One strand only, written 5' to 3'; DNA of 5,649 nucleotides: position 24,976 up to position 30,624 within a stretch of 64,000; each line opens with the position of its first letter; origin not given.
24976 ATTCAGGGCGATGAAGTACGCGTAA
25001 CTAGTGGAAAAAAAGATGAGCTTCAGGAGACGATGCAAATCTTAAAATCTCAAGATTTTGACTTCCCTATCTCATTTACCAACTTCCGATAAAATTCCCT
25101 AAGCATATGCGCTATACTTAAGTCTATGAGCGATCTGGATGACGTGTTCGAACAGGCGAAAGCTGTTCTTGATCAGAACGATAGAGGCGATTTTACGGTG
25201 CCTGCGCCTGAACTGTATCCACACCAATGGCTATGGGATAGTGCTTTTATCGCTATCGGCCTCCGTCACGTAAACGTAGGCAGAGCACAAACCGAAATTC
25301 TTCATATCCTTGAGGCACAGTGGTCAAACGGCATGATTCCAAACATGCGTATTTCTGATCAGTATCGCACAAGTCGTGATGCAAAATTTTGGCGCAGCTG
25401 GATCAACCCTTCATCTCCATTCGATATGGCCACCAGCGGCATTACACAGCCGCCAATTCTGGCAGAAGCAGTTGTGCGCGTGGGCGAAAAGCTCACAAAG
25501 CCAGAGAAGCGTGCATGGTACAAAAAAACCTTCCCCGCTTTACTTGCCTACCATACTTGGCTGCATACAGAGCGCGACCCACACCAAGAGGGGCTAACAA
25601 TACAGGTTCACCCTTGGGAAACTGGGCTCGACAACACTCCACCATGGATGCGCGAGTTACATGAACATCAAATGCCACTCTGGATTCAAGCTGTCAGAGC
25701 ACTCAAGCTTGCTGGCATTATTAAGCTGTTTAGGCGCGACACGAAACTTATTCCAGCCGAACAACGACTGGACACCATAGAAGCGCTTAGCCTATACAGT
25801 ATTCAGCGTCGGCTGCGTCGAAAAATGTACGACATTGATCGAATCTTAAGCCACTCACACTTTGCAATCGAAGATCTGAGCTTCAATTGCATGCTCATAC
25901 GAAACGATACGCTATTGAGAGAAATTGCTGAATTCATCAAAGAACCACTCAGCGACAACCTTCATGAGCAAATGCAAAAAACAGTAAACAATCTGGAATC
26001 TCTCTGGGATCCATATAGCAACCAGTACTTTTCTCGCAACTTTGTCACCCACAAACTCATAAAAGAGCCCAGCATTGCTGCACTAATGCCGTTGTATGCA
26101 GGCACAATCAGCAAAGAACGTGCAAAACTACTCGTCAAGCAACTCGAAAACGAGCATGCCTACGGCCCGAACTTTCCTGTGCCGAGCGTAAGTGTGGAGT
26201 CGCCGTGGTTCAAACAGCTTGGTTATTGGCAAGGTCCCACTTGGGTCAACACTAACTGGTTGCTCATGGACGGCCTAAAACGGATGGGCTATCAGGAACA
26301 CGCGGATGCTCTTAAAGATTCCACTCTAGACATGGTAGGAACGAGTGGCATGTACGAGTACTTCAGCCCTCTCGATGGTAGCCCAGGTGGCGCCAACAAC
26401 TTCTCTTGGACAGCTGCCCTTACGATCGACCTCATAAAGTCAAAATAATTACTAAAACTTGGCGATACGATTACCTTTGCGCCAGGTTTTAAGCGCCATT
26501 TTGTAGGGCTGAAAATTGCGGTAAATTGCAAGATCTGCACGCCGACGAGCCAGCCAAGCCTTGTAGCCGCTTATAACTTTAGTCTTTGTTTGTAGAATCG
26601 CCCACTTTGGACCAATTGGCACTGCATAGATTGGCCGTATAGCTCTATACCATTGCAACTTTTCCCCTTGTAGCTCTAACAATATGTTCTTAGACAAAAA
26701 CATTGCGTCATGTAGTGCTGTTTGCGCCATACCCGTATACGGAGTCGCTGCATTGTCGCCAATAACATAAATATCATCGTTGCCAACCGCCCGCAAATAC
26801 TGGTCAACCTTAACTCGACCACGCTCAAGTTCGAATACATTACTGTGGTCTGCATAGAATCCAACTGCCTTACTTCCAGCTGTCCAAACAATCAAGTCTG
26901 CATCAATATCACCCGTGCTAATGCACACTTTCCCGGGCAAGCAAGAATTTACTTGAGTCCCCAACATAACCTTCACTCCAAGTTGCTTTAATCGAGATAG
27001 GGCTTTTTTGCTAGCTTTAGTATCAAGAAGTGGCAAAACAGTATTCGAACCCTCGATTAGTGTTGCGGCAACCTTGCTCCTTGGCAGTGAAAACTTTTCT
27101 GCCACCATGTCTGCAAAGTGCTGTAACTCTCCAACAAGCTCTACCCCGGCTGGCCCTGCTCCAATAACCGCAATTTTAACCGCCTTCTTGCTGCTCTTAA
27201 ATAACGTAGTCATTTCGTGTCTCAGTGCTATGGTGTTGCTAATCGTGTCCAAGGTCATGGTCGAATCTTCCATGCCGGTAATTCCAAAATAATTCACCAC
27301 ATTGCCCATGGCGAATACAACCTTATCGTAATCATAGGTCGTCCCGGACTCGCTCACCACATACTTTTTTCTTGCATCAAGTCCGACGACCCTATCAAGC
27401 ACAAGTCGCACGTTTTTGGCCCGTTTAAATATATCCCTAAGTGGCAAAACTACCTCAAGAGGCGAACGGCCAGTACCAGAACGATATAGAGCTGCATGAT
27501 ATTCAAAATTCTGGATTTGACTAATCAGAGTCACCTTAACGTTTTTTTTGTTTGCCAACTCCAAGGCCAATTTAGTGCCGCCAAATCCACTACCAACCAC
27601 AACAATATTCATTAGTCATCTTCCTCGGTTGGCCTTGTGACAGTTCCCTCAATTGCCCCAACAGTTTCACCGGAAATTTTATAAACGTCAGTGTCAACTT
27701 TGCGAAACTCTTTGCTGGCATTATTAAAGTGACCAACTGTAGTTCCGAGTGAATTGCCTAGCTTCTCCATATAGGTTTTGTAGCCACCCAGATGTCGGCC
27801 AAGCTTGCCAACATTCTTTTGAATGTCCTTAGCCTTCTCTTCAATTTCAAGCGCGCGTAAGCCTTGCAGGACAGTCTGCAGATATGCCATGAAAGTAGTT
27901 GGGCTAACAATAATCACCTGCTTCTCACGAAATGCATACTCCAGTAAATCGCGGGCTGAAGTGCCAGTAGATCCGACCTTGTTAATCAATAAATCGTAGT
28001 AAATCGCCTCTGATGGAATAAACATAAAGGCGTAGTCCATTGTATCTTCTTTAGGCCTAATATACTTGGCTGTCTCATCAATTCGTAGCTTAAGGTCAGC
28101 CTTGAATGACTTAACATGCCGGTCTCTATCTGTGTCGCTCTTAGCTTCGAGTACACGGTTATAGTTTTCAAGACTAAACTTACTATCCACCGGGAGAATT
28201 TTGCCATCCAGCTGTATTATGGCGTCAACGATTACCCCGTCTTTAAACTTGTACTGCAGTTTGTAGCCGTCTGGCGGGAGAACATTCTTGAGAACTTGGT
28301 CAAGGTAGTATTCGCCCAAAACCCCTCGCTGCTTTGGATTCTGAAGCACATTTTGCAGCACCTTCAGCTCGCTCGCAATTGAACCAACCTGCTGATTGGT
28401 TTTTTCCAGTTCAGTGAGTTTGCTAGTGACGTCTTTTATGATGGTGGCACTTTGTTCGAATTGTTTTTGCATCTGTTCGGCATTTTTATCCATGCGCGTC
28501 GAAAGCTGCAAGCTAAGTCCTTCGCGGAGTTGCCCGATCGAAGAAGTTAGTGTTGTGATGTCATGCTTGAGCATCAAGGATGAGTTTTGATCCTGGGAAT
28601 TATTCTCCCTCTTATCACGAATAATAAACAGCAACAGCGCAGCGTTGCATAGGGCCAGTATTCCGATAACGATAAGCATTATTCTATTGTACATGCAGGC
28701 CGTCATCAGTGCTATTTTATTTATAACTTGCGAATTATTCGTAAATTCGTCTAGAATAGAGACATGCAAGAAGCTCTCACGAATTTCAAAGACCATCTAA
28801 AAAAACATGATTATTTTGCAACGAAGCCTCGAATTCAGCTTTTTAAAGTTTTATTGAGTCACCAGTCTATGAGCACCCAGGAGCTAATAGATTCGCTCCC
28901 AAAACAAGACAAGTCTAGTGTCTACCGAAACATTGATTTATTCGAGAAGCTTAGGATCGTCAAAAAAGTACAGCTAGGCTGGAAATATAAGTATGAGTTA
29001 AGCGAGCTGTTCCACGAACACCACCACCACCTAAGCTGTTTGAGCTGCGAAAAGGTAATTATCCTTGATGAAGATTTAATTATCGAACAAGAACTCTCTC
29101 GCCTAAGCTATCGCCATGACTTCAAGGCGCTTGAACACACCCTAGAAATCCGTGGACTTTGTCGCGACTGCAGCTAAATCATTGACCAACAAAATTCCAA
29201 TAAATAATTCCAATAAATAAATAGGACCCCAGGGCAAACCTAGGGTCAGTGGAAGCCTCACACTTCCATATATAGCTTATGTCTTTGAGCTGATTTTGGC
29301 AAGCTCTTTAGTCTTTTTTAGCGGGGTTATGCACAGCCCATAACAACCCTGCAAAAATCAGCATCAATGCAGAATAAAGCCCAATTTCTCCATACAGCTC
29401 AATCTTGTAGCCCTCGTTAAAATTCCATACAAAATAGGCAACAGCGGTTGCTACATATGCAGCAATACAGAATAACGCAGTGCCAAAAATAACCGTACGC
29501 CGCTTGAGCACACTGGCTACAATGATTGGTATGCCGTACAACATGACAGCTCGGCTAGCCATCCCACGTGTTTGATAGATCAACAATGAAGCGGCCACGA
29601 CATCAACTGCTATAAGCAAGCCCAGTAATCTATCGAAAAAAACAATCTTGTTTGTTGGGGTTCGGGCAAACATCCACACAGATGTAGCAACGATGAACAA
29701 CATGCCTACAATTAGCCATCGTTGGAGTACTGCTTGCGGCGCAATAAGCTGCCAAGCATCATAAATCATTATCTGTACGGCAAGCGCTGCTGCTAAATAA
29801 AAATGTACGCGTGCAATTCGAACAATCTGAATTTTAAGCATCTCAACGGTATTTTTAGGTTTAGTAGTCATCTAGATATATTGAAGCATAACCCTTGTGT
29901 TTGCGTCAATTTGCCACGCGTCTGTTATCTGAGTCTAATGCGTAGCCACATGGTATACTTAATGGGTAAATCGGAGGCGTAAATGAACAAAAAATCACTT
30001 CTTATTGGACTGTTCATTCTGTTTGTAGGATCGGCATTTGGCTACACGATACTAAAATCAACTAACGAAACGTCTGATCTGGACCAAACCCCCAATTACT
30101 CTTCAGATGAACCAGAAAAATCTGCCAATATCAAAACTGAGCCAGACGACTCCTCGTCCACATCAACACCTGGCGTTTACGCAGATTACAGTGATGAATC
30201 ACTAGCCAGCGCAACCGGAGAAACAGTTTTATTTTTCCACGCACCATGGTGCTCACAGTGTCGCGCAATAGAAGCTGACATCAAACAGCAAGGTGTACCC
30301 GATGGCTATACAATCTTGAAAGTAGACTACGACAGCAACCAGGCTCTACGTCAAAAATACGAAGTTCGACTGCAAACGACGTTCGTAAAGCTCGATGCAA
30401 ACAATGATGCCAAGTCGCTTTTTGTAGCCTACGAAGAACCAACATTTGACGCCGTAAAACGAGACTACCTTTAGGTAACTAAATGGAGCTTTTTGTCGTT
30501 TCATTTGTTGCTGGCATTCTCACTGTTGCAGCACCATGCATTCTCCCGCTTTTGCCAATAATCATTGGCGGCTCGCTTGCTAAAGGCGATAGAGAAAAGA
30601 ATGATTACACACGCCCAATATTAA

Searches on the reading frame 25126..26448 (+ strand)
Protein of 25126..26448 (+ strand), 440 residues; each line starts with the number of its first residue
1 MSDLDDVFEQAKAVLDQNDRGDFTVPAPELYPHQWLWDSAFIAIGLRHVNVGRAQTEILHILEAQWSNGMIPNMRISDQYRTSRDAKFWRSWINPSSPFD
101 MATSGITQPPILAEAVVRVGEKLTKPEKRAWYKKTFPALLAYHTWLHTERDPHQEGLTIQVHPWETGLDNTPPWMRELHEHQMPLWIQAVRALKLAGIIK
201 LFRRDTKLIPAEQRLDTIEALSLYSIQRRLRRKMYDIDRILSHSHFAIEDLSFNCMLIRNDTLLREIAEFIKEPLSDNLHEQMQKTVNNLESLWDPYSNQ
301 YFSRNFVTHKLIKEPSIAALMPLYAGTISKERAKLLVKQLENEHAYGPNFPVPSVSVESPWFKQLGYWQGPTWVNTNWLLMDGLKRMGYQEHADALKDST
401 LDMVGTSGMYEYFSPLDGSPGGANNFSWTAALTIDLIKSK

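Call 23: find_encoding_contigs(protein=window:25126-26448:+, flank=10000, max_places=2)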
Protein window:25126-26448:+ (440 aa): no gene with exactly this product is on record in the collection.

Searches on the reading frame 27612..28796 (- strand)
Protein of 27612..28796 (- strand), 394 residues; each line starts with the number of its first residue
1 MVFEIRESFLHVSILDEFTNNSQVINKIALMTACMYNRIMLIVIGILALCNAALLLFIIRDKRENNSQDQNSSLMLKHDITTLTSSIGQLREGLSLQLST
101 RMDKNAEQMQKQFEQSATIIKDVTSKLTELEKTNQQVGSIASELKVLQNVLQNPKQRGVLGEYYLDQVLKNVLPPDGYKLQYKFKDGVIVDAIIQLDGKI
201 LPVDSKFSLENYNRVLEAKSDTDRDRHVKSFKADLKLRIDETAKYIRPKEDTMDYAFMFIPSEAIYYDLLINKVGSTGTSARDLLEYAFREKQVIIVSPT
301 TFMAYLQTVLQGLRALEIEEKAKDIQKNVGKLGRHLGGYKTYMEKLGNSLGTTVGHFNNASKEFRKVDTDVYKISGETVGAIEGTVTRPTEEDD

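Call 27: search_protein_families(library=pfam, proteins=[window:27612-28796:-], max_evalue=0.01)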
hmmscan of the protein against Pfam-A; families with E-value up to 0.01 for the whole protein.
window:27612-28796:- (394 aa): 2 families
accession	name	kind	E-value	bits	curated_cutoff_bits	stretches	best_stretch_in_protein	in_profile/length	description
PF02646.22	RmuC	-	4.1e-57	194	26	1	97-365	9-271/291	RmuC family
PF07889.17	DUF1664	-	0.005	17.3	34.6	0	80-151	43-117/124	Protein of unknown function (DUF1664)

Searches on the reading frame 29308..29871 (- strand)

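Call 27: search_protein_families(library=pfam, proteins=[window:29308-29871:-], max_evalue=0.01)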
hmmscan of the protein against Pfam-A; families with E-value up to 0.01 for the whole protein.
window:29308-29871:- (187 aa): 1 family
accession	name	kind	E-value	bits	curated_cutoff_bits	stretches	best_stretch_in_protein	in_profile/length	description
PF25323.1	6TM_PilS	-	0.00044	20.4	27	1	15-176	13-174/189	PilS-like transmembrane domain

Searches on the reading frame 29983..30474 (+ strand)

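Call 27: search_protein_families(library=pfam, proteins=[window:29983-30474:+], max_evalue=0.01)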
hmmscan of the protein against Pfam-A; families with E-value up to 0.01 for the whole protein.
window:29983-30474:+ (163 aa): 4 families
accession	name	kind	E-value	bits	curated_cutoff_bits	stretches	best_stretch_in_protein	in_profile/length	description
PF00085.26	Thioredoxin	-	4.7e-09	36.6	23.5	1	71-141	11-83/103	Thioredoxin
PF05768.20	Glrx-like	-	4e-05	24.3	26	1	82-131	2-51/77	Glutaredoxin-like domain (DUF836)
PF13098.12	Thioredoxin_2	-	0.00019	22.1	27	1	80-122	7-37/104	Thioredoxin-like domain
PF00578.27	AhpC-TSA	-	0.0028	18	26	1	73-152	19-103/124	AhpC/TSA family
